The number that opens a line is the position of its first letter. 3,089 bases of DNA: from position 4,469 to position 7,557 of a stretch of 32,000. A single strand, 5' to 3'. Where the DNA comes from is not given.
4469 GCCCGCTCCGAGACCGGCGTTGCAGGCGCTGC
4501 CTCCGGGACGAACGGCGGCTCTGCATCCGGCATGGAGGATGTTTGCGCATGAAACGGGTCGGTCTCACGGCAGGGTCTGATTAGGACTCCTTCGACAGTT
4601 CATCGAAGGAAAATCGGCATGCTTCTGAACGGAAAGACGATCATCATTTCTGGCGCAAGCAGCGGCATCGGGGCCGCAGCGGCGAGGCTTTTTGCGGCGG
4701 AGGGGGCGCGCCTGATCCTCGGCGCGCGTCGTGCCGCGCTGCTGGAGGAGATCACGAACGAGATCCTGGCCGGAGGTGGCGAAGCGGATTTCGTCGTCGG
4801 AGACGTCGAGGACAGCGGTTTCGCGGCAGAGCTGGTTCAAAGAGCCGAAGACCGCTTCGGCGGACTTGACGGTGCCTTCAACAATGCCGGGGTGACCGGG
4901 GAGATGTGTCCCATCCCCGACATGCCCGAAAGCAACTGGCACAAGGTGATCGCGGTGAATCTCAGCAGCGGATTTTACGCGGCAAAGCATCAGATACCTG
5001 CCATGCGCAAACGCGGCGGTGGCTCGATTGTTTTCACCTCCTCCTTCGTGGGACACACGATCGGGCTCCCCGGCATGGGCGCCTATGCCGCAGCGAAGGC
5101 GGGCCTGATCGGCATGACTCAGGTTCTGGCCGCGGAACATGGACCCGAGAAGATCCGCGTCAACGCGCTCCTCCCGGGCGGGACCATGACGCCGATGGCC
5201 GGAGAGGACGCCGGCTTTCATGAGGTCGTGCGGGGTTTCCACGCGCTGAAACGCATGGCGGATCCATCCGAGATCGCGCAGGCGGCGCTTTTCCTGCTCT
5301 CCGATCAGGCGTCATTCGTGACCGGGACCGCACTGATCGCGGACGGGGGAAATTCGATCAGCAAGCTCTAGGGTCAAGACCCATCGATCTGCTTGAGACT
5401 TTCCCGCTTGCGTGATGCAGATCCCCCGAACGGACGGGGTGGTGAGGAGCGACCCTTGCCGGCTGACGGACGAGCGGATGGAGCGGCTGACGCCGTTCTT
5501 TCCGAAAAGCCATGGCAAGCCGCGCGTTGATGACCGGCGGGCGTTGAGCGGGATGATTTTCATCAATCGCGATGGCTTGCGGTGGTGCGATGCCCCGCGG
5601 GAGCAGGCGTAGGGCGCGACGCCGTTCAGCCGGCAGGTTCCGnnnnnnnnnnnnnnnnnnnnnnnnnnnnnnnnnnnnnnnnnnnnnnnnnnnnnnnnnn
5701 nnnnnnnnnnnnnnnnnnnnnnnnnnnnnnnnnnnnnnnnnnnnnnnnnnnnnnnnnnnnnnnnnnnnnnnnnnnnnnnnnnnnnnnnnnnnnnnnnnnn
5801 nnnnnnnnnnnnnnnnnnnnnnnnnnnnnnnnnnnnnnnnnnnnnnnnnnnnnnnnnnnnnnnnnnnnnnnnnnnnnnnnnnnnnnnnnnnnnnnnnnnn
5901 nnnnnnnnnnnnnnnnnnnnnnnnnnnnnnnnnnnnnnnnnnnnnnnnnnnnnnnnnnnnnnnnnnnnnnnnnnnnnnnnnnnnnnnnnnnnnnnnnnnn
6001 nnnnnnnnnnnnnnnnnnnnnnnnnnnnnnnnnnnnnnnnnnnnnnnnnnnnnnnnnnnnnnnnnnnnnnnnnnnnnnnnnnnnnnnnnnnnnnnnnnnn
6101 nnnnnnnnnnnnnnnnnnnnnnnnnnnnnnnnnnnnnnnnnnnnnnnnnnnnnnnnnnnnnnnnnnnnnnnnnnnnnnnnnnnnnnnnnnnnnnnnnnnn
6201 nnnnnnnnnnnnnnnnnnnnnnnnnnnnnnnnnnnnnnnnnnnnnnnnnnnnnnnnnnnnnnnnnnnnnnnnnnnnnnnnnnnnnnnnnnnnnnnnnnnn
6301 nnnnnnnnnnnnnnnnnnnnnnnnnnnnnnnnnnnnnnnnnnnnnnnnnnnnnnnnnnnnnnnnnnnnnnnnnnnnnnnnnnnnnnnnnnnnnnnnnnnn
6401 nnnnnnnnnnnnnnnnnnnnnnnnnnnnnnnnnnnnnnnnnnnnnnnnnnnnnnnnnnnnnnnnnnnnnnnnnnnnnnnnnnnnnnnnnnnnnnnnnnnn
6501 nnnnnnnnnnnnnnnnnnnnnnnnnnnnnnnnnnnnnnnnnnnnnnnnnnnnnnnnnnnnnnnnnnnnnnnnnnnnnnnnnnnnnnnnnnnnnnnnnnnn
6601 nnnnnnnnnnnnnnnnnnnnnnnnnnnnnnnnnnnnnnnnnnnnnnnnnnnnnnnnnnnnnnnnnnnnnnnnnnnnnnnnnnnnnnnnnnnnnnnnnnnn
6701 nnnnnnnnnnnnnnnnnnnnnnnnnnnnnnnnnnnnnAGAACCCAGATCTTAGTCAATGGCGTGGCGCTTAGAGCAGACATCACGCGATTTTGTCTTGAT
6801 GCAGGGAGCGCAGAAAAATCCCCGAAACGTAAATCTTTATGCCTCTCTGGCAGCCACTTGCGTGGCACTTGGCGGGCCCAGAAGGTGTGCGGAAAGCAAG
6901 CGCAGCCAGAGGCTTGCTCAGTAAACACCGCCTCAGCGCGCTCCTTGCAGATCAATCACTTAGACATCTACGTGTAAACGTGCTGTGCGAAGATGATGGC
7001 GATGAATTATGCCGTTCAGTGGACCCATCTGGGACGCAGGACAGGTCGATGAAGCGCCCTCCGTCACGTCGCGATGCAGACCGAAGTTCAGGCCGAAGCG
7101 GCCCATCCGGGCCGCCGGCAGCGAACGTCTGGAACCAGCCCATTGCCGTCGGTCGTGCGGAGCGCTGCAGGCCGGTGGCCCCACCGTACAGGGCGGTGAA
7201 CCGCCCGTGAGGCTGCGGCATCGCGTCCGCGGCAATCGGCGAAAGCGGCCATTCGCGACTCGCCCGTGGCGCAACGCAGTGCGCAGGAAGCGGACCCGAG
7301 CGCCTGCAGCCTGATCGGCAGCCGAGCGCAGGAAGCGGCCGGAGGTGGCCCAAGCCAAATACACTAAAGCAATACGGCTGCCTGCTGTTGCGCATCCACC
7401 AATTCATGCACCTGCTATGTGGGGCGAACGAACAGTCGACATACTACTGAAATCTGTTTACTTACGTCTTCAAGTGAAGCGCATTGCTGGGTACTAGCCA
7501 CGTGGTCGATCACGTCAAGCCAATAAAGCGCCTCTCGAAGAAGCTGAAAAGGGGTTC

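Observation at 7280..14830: A shared GC-rich element with a 15-18 nt core marks the boundaries of both defence cassettes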

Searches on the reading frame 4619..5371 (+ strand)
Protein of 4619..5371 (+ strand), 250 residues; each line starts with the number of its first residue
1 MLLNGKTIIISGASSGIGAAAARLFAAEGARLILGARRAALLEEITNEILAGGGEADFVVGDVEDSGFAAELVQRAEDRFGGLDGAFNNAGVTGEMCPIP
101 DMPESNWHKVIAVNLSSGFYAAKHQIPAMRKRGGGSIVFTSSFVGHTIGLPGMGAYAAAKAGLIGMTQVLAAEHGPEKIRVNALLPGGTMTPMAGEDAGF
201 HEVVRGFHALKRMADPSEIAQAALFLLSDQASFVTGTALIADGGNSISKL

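Call 28: find_encoding_contigs(protein=window:4619-5371:+, flank=10000, max_places=10)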
Protein window:4619-5371:+ (250 aa): 23 contigs read that carry it; 6 places shown.
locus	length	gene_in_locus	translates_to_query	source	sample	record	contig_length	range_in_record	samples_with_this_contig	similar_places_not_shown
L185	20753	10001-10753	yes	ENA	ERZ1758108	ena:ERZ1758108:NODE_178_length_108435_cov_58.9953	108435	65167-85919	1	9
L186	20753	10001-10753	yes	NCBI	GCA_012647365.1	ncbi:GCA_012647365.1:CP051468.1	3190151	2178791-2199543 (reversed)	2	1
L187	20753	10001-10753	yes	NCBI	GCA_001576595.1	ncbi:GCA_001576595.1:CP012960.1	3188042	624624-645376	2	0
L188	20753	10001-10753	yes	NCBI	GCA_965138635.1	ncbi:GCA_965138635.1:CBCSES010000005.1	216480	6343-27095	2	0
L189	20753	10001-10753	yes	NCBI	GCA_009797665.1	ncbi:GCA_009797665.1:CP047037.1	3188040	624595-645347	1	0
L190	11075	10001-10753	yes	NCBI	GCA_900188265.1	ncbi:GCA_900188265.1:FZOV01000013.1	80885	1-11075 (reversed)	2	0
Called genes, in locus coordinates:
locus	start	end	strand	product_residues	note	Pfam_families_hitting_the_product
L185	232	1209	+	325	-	PF12833:HTH_18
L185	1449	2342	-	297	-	PF00126:HTH_1, PF03466:LysR_substrate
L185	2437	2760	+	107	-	PF12680:SnoaL_2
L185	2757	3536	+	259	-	PF00106:adh_short, PF13561:adh_short_C2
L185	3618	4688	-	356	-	PF07536:HWE_HK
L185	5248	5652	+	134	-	-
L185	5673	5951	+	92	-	-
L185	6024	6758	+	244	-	PF02517:Rce1-like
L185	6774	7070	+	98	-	-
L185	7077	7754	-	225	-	-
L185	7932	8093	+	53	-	-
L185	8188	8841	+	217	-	-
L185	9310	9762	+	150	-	PF00583:Acetyltransf_1, PF13673:Acetyltransf_10, PF13508:Acetyltransf_7, PF08445:FR47 (weak)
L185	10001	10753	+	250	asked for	PF00106:adh_short, PF08659:KR, PF23441:SDR (weak), PF13561:adh_short_C2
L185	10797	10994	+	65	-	PF13340:DUF4096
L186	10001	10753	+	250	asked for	PF00106:adh_short, PF08659:KR, PF23441:SDR (weak), PF13561:adh_short_C2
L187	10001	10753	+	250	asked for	PF00106:adh_short, PF08659:KR, PF23441:SDR (weak), PF13561:adh_short_C2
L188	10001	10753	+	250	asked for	PF00106:adh_short, PF08659:KR, PF23441:SDR (weak), PF13561:adh_short_C2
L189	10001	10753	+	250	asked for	PF00106:adh_short, PF08659:KR, PF23441:SDR (weak), PF13561:adh_short_C2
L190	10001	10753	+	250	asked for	PF00106:adh_short, PF08659:KR, PF23441:SDR (weak), PF13561:adh_short_C2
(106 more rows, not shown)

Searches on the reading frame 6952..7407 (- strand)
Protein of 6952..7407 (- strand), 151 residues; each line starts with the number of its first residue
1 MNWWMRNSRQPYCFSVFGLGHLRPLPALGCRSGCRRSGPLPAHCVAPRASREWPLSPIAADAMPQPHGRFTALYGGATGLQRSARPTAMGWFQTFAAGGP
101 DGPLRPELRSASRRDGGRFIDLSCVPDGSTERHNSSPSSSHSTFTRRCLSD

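Call 9: search_protein_families(library=pfam, proteins=[window:6952-7407:-], max_evalue=0.01)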
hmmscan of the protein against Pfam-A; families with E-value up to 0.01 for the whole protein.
window:6952-7407:- (151 aa): 0 families

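Call 77: find_homologous_proteins(query=window:6952-7407:-, max_evalue=0.001)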
Query window:6952-7407:- (151 aa): 1 proteins with E <= 0.001 among 114 candidates.
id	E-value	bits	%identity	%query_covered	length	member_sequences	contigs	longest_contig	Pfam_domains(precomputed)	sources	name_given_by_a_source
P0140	1.1e-94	333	100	97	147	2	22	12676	-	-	-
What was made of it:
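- Tried and rejected: It matched only itself, which supports a non-coding arm (call 77).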
